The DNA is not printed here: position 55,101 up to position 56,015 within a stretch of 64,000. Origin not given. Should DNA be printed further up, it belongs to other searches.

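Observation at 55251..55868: LapG-like cysteine protease inside the lysis cassette, coupled to the endolysin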

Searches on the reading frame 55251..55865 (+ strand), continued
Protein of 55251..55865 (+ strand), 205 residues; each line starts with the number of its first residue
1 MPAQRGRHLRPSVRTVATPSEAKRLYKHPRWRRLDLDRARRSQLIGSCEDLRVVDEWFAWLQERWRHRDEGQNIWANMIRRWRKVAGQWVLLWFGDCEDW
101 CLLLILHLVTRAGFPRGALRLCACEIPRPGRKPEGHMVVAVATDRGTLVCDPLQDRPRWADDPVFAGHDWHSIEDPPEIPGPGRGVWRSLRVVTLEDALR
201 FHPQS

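Call 46: find_related_loci(query=A6, collection=viral_contigs, flank=7000)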
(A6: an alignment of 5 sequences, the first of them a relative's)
Query A6 (187 aa) in viral_contigs; peptide patterns used: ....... (x = any residue, [..] = any of these).
159 stretches matched a pattern; 5 encode a relative of the query (tblastn E <= 1e-3); 5 distinct loci.
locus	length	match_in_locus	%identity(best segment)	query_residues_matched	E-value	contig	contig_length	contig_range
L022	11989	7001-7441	37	8-170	2e-24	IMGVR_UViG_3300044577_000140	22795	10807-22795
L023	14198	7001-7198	45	82-154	6e-9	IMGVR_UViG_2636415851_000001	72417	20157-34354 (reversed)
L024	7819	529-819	30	52-153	5e-8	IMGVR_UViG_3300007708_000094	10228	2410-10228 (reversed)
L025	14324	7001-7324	30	39-160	4e-7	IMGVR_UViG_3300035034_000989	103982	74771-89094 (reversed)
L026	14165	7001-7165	43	84-141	1e-5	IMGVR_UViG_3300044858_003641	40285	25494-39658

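Call 47: find_related_loci(query=A6, collection=genome_contigs, flank=7000)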
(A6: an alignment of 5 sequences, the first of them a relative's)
Query A6 (187 aa) in genome_contigs; peptide patterns used: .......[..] (x = any residue, [..] = any of these).
205 stretches matched a pattern; 5 encode a relative of the query (tblastn E <= 1e-3); 5 distinct loci.
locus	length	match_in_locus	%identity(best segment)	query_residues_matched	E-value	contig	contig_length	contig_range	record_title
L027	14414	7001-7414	28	4-159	2e-14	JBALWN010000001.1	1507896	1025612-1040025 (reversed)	MAG: Halopseudomonas aestusnigri isolate 7NakV-02 NODE_1_length_1507896_cov_33.749636, whole genome shotgun sequence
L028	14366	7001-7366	31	2-141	4e-11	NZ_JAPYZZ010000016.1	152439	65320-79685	Rhizobium rhizogenes strain ST15.13.057 scaffold16.1, whole genome shotgun sequence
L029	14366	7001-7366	31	2-141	6e-11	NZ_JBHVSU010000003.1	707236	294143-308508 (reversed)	Agrobacterium sp. NPDC058088 NPDC058088_T29_H4.ctg-0003, whole genome shotgun sequence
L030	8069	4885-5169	36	31-142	3e-9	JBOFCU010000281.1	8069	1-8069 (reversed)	MAG: Beijerinckiaceae bacterium isolate WFFMC_MAG_168 k139_9799197_flag=0_multi=6.1375_len=8069, whole genome shotgun se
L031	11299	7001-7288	32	31-142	3e-7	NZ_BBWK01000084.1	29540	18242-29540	Aureimonas sp. AU4, whole genome shotgun sequence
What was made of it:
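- The subfamily also occurs in a Halopseudomonas prophage (L027, call 47) and in low-GC contigs, so an alphaproteobacteria-specific substrate cannot be general.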

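Call 51: search_protein_families(library=pfam, proteins=[L001:10630-11286:+, L010:1663-2361:+, L007:398-769:+, L009:5770-6315:+, L022:7965-8696:+, L010:181-504:+, L027:8689-9264:+], max_evalue=0.1)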
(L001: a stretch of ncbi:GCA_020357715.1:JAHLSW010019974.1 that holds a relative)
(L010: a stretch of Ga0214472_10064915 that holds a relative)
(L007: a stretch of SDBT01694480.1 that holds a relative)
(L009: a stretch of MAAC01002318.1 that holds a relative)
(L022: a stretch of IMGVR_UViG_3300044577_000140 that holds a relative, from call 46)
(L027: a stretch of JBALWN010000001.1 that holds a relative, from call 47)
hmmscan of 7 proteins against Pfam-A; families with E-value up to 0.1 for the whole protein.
L001:10630-11286:+ (219 aa): 2 families
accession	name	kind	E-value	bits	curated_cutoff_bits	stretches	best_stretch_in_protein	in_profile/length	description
PF23987.1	Phage_holin_10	-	8e-14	51.9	27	1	9-58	1-50/52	Bacteriophage holin Pam3 gp28 family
PF00499.25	Oxidored_q3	-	0.031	14.5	33.2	1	30-91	34-98/146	NADH-ubiquinone/plastoquinone oxidoreductase chain 6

L010:1663-2361:+ (233 aa): 0 families

L007:398-769:+ (124 aa): 2 families
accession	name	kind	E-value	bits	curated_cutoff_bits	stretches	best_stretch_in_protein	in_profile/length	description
PF08291.16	Peptidase_M15_3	-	4.2e-16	59.5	23.2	1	9-110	2-108/108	Peptidase M15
PF05951.18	Peptidase_M15_2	-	0.0057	16.8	27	1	59-117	95-151/153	Bacterial protein of unknown function (DUF882)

L009:5770-6315:+ (182 aa): 2 families
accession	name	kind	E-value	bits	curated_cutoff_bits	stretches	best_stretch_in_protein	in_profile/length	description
PF05838.17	Glyco_hydro_108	-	4.5e-17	62.8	21.2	1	10-93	2-85/85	Glycosyl hydrolase 108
PF09374.15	PG_binding_3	-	4.7e-15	56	24.6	1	97-179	2-74/76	Predicted Peptidoglycan domain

L022:7965-8696:+ (244 aa): 6 families
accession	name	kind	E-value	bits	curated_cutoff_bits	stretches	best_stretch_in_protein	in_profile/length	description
PF01764.32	Lipase_3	-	3.2e-14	53.4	22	1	73-203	2-138/140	Lipase (class 3)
PF12146.15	Hydrolase_4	-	0.00051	19.9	27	1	100-148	41-94/239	Serine aminopeptidase, S33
PF00975.26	Thioesterase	-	0.00077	20.2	26.4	1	96-145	33-81/226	Thioesterase domain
PF00561.26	Abhydrolase_1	-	0.06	13.4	25.8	1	132-149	71-88/245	alpha/beta hydrolase fold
PF20408.4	Abhydrolase_11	-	0.07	13.3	27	0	120-168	66-106/193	Alpha/beta hydrolase domain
PF07819.20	PGAP1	-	0.071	13.3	24.3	1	131-178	92-136/233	PGAP1-like alpha/beta domain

L010:181-504:+ (108 aa): 3 families
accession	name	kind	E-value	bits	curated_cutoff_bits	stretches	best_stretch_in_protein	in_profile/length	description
PF00038.26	Filament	-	0.019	15.1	40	1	30-92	30-93/313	Intermediate filament protein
PF07554.19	FIVAR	-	0.06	14.4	29.2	1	38-90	19-70/71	FIVAR domain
PF11932.13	DUF3450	-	0.068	12.9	32.6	1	34-92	32-90/241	Protein of unknown function (DUF3450)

L027:8689-9264:+ (192 aa): 1 family
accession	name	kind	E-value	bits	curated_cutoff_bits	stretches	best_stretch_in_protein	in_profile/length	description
PF05708.18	Peptidase_C92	-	0.0018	18.8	27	1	3-150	2-117/166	Permuted papain-like amidase enzyme, YaeF/YiiX, C92 family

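Call 61: predict_structure(alignment_id=A3)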
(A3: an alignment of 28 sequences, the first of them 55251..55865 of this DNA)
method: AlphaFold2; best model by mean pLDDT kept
length: 205 residues; sequences in the alignment: 28
mean_pLDDT: 92.6   pTM: 0.88
mean pLDDT of the five models: 92.6, 92.6, 91.9, 91.9, 91.0
residues with pLDDT >= 90: 162; 70-90: 35; 50-70: 6; < 50: 2
segments of 3 or more residues with pLDDT < 50: none
pLDDT, mean of each block of 10 residues (from residue 1): 73 92 92 90 96 98 96 93 96 98 97 97 96 97 98 98 95 91 90 83 62
secondary structure, 60 per line:
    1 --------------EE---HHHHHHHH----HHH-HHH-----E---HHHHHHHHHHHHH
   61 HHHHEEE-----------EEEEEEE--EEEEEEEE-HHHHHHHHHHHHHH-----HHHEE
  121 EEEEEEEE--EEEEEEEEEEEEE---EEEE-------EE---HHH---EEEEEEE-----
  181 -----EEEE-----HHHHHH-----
elements in order: H20-27 H48-64 E65-67 E79-85 E88-95 H97-110 E119-128 E131-143 E147-150 E169-175 E186-189 H195-200
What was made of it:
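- On BTLCP / Peptidase_C93 (PF06035): AlphaFold model pLDDT 92.6 (call 61).
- AlphaFold model pLDDT 92.6, pTM 0.88 (call 61).
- Tried and rejected: It worked only with 28 relatives (call 61).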

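Call 64: fold_search(model_id=the predicted structure, library=pdb)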
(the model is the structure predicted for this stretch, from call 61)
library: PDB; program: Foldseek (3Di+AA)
matches with E <= 10: 661; with E <= 0.001: 6
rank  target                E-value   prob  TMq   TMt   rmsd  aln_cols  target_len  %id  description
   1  4u65_E                1.6e-05  1.00  0.45  0.51   9.4       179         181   18  Structure of the periplasmic output domain of the Legionella pneumophila LapD ortholog CdgS9 in complex with Pseudomon (released 2014-08-13)
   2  4fgo                  7.1e-05  1.00  0.44  0.50  10.5       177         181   14  Legionella pneumophila LapG (calcium-bound) (released 2012-06-20)
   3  4fgq_A                8.5e-05  1.00  0.46  0.51  10.8       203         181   13  Legionella pneumophila LapG (released 2012-06-20)
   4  4fgp_A                2.5e-04  1.00  0.43  0.47  10.7       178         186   14  Legionella pneumophila LapG (EGTA-treated) (released 2012-06-20)
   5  4fgq_B                2.8e-04  1.00  0.44  0.48  10.8       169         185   16  Legionella pneumophila LapG (released 2012-06-20)
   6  4fgp_B                3.1e-04  1.00  0.47  0.51  10.7       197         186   14  Legionella pneumophila LapG (EGTA-treated) (released 2012-06-20)
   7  3isr_B                1.3e-02  0.97  0.35  0.26   9.8       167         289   10  The Crystal Structure of a Putative Cysteine Protease from Cytophaga hutchinsonii to 1.9A (released 2009-09-08)
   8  9crn                  1.9e-02  0.94  0.35  0.21   9.5       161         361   10  Crystal structure of Streptococcus pyogenes TglA (released 2024-08-14)
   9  3isr_A                2.2e-02  0.90  0.34  0.26  11.5       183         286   12  The Crystal Structure of a Putative Cysteine Protease from Cytophaga hutchinsonii to 1.9A (released 2009-09-08)
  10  9b8d                  3.0e-02  0.25  0.23  0.22  14.1       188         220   13  Structure of Legionella pneumophila Ceg10 (released 2024-04-10)
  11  8z4f_B                3.2e-02  0.77  0.33  0.30  12.4       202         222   14  Pseudomurein Endoisopeptidases PeiP (released 2024-10-30)
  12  9vmq_B                3.4e-02  0.25  0.24  0.23  15.0       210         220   10  Crystal structure of Dot/Icm T4SS effector Ceg10(C159S) (released 2026-02-18)
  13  3isr_C                3.6e-02  0.84  0.35  0.26  12.0       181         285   10  The Crystal Structure of a Putative Cysteine Protease from Cytophaga hutchinsonii to 1.9A (released 2009-09-08)
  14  1cv8                  4.1e-02  0.82  0.21  0.24   4.8        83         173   12  STAPHOPAIN, CYSTEINE PROTEINASE FROM STAPHYLOCOCCUS AUREUS V8 (released 1998-10-14)
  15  8oig_A                4.6e-02  0.69  0.20  0.23   7.0        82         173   11  Crystal Structure of Staphopain C from Staphylococcus aureus (released 2023-06-21)
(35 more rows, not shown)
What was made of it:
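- On BTLCP / Peptidase_C93 (PF06035): The top six Foldseek PDB hits are LapG, probability 1.0, TM 0.43-0.51 (call 64).
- Foldseek: the six best PDB hits are all LapG (probability 1.0), followed by other transglutaminase-like cysteine proteases and the phage pseudomurein endoisopeptidase PeiP (call 64).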

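Call 65: fold_search(model_id=the predicted structure, library=viral)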
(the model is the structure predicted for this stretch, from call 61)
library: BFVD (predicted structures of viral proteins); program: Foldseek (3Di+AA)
matches with E <= 10: 840; with E <= 0.001: 5
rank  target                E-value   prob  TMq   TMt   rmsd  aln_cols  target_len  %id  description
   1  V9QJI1                1.0e-08  1.00  0.62  0.70   4.7       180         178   16  (no name in the UniProt tables at hand)
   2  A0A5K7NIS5            6.8e-08  1.00  0.59  0.46   5.7       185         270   17  (no name in the UniProt tables at hand)
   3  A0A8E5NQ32            1.3e-06  1.00  0.50  0.66   6.7       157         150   16  (no name in the UniProt tables at hand)
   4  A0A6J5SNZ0            7.9e-05  1.00  0.38  0.64   6.4       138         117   17  COG3672 Predicted transglutaminase-like cysteine proteinase [uncultured Caudovirales phage]
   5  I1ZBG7                3.3e-04  1.00  0.37  0.27  10.4       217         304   15  (no name in the UniProt tables at hand)
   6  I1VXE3                1.2e-03  1.00  0.39  0.45   6.3       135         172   16  (no name in the UniProt tables at hand)
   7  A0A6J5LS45            1.8e-03  1.00  0.35  0.60   5.3       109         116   16  Lipoprotein [uncultured Caudovirales phage]
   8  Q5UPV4                8.1e-03  0.96  0.29  0.29  12.9       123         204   10  Uncharacterized acetyltransferase L280 [Acanthamoeba polyphaga mimivirus]
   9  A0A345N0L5            1.6e-02  0.96  0.40  0.23   8.1       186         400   12  (no name in the UniProt tables at hand)
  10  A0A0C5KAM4            2.0e-02  0.80  0.29  0.41  12.1       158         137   15  (no name in the UniProt tables at hand)
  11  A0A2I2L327            2.7e-02  0.87  0.28  0.09  12.3       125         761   15  Arylamine N-acetyltransferase [Orpheovirus IHUMI-LCC2]
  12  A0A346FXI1            2.7e-02  0.80  0.27  0.22  12.4       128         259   10  (no name in the UniProt tables at hand)
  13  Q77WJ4                3.2e-02  0.87  0.32  0.23  11.3       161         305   13  Pseudomurein endoisopeptidase [Methanobacterium phage psiM2]
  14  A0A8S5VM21            3.2e-02  0.60  0.20  0.12  11.7        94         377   15  (no name in the UniProt tables at hand)
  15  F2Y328                4.5e-02  0.63  0.23  0.21  12.9       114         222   15  (no name in the UniProt tables at hand)
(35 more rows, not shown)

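Call 67: search_protein_families(library=pfam, proteins=[P0083, P0104, P0090, P0091, P0022, P0005, P0122, P0026, P0099, P0060], max_evalue=0.01)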
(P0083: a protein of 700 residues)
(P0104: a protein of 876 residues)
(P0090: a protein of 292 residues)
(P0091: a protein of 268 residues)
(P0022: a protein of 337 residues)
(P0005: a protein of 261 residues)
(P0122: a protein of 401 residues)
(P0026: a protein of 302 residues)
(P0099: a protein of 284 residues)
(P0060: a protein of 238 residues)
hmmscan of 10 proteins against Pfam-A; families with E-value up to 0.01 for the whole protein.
P0083 (700 aa): 1 family
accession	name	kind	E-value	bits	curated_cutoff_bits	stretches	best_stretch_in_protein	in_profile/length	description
PF06035.17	Peptidase_C93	-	4.1e-26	92.1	27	1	197-348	10-158/162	Bacterial transglutaminase-like cysteine proteinase BTLCP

P0104 (876 aa): 3 families
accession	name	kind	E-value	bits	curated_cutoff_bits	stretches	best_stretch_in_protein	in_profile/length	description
PF06035.17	Peptidase_C93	-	1.5e-25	90.3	27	1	242-373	9-131/162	Bacterial transglutaminase-like cysteine proteinase BTLCP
PF01841.26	Transglut_core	-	8.4e-07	29.7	23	1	272-368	13-107/108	Transglutaminase-like superfamily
PF22820.2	TcaA_3rd_4th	-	0.0075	16.6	27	0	462-490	14-41/73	TcaA protein 3rd/4th domain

P0090 (292 aa): 1 family
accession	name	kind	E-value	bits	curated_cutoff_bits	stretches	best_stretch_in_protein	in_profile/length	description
PF06035.17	Peptidase_C93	-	3.9e-31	108.4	27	1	34-185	6-159/162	Bacterial transglutaminase-like cysteine proteinase BTLCP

P0091 (268 aa): 3 families
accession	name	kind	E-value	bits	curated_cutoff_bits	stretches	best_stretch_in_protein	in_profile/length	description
PF06035.17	Peptidase_C93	-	1e-30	107.1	27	1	87-235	7-158/162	Bacterial transglutaminase-like cysteine proteinase BTLCP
PF01841.26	Transglut_core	-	4.7e-07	30.5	23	1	114-194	15-98/108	Transglutaminase-like superfamily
PF04473.18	DUF553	-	0.0042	17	20.5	1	148-208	59-117/140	Transglutaminase-like domain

P0022 (337 aa): 1 family
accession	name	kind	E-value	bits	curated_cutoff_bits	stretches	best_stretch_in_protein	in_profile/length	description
PF06035.17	Peptidase_C93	-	1.7e-30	106.4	27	1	165-335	7-157/162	Bacterial transglutaminase-like cysteine proteinase BTLCP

P0005 (261 aa): 1 family
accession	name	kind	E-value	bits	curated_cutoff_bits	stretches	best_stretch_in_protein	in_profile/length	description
PF06035.17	Peptidase_C93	-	2e-06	28.2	27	1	93-193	74-156/162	Bacterial transglutaminase-like cysteine proteinase BTLCP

P0122 (401 aa): 1 family
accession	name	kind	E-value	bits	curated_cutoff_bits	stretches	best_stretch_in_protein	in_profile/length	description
PF06035.17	Peptidase_C93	-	3.3e-52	177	27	1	31-189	3-158/162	Bacterial transglutaminase-like cysteine proteinase BTLCP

P0026 (302 aa): 2 families
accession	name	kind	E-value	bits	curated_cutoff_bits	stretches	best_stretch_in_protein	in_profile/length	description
PF07486.17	Hydrolase_2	-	3.8e-16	60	27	1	191-298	1-100/100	Cell Wall Hydrolase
PF06035.17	Peptidase_C93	-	1.9e-07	31.4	27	1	76-128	74-127/162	Bacterial transglutaminase-like cysteine proteinase BTLCP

P0099 (284 aa): 2 families
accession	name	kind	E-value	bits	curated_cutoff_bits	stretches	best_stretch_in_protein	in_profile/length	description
PF06035.17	Peptidase_C93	-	9.5e-31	107.2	27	1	93-277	11-159/162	Bacterial transglutaminase-like cysteine proteinase BTLCP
PF04473.18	DUF553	-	0.0013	18.7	20.5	1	115-254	9-129/140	Transglutaminase-like domain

P0060 (238 aa): 1 family
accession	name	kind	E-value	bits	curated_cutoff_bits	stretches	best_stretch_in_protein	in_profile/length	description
PF06035.17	Peptidase_C93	-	2.2e-49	167.8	27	1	40-191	4-159/162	Bacterial transglutaminase-like cysteine proteinase BTLCP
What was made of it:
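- Fusion to a SleB catalytic domain is hard to explain for a regulator (call 67).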

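Call 68: find_related_loci(query=P0026, collection=viral_contigs, flank=6000)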
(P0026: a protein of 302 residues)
Query P0026 (302 aa) in viral_contigs; peptide patterns used: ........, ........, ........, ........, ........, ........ (x = any residue, [..] = any of these).
21 stretches matched a pattern; 21 encode a relative of the query (tblastn E <= 1e-3); 21 distinct loci.
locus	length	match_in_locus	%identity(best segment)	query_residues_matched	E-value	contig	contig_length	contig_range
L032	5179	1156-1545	48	175-301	4e-35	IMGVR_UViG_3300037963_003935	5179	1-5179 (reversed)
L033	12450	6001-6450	45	169-302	3e-35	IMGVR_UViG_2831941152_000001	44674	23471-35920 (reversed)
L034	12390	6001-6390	48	175-301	7e-35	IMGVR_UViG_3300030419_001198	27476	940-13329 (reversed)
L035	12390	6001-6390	48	175-301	7e-35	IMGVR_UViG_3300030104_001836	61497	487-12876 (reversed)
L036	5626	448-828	44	178-301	1e-34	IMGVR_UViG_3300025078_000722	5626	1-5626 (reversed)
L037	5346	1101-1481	44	178-301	9e-34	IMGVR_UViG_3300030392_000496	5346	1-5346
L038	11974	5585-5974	44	175-301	6e-31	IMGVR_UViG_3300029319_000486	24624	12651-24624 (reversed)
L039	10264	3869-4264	43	173-301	6e-30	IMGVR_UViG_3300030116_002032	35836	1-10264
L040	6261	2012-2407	43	173-301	6e-30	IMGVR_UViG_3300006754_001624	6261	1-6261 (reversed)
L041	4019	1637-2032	43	173-301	7e-30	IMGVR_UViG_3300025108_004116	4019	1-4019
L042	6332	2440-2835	43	173-301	7e-30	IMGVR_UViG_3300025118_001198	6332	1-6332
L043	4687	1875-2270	43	173-301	7e-30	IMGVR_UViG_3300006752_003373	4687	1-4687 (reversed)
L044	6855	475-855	42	178-301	1e-29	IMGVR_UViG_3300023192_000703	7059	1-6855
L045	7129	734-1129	43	173-301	7e-30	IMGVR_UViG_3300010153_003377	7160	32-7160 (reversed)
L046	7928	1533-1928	43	173-301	7e-30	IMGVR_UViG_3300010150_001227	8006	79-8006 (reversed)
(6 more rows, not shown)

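Call 69: find_homologous_proteins(query=P0026, max_evalue=1e-10)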
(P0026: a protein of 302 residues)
Query P0026 (302 aa): 111 proteins with E <= 1e-10 among 3148 candidates.
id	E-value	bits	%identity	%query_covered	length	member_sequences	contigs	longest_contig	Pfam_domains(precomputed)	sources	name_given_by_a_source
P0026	5.1e-207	704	100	100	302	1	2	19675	PF07486.18,PF06035.18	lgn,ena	-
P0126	1.4e-115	404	63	99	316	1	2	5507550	PF07486.18,PF06035.18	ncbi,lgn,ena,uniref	ncbi:cell wall hydrolase [Pelagibius sp.]|uniref:cell wall hydrolase n=1 Tax=Pelagibius sp. TaxID=19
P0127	2.0e-59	219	63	56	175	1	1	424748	PF06035.18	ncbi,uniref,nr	ncbi:transglutaminase-like cysteine peptidase [Pelagibius litoralis]|uniref:Transglutaminase-like cy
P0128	4.7e-59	218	63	55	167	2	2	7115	PF06035.18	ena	-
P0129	1.2e-37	148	54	41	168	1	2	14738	PF07486.18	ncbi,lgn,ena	-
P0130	1.2e-35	141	53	44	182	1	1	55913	PF07486.18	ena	-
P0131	1.9e-35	141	53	41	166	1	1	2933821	PF07486.18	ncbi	ncbi:MAG: cell wall hydrolase [Rhodospirillales bacterium]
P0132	1.9e-35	141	51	45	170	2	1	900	PF07486.18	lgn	-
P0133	2.7e-35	140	52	44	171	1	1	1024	PF07486.18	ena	-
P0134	9.2e-35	138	49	44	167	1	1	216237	PF07486.18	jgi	jgi:N-acetylmuramoyl-L-alanine amidase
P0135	1.1e-34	138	52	44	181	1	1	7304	PF07486.18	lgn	-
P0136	1.2e-34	138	50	45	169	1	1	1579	PF07486.18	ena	-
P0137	1.6e-34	138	52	44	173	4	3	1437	PF07486.18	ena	-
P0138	3.3e-34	137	50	44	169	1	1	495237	PF07486.18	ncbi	-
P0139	8.7e-34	135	52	44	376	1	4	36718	PF07486.18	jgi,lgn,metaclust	metaclust:\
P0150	2.1e-31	127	44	51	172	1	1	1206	PF06035.18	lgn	-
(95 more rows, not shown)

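Call 70: find_encoding_contigs(protein=P0026, flank=6000, max_places=2)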
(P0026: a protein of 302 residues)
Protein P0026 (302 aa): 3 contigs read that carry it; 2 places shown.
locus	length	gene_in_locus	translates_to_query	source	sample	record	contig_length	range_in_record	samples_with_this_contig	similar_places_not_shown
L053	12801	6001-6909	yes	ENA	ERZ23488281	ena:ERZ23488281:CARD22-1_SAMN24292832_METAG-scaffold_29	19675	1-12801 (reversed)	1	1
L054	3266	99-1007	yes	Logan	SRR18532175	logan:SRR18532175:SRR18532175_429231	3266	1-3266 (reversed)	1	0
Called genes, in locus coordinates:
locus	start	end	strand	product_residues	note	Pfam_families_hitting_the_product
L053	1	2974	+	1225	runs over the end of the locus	-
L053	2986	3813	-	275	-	PF02353:CMAS (weak), PF01209:Ubie_methyltran, PF05175:MTS, PF13489:Methyltransf_23, PF13847:Methyltransf_31, PF08241:Methyltransf_11, PF08242:Methyltransf_12, PF13649:Methyltransf_25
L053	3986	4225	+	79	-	-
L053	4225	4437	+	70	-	-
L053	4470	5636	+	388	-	-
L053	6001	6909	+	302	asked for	PF06035:Peptidase_C93 (weak), PF07486:Hydrolase_2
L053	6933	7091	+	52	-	-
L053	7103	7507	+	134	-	-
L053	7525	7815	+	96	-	-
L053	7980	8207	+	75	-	-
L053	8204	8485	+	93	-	PF07369:DUF1488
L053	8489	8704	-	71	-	-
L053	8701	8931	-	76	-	-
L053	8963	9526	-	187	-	PF00565:SNase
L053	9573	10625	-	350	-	PF00589:Phage_integrase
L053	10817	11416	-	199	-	-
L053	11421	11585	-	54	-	-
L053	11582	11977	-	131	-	PF11672:DUF3268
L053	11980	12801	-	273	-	?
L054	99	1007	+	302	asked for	PF06035:Peptidase_C93 (weak), PF07486:Hydrolase_2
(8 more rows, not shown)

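Call 71: find_encoding_contigs(protein=P0126, flank=6000, max_places=2)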
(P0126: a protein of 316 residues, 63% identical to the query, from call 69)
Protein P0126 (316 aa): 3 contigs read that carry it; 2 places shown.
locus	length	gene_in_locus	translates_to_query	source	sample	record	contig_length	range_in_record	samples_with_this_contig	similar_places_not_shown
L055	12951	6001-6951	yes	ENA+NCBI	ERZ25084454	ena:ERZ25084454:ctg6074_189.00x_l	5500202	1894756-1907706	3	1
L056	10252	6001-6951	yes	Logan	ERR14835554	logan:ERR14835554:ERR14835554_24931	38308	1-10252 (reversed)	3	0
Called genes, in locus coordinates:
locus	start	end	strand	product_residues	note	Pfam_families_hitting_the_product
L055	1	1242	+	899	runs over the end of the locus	-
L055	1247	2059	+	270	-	-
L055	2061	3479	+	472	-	-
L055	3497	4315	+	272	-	-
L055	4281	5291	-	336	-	PF05175:MTS (weak), PF13489:Methyltransf_23, PF24675:NpmA (weak), PF08241:Methyltransf_11, PF08242:Methyltransf_12, PF13649:Methyltransf_25, PF13847:Methyltransf_31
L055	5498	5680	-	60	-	-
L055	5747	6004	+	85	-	-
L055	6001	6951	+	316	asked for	PF06035:Peptidase_C93 (weak), PF07486:Hydrolase_2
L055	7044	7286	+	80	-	-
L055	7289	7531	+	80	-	-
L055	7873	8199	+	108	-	-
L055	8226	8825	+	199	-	-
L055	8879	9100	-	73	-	-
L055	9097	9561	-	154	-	PF01223:Endonuclease_NS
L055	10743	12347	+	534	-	PF19353:DUF5930 (weak), PF01576:Myosin_tail_1, PF23649:FKBP15 (faint), PF19353:DUF5930, PF01551:Peptidase_M23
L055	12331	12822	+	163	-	PF04519:Bactofilin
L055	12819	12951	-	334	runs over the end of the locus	PF00291:PALP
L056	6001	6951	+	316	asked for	PF06035:Peptidase_C93 (weak), PF07486:Hydrolase_2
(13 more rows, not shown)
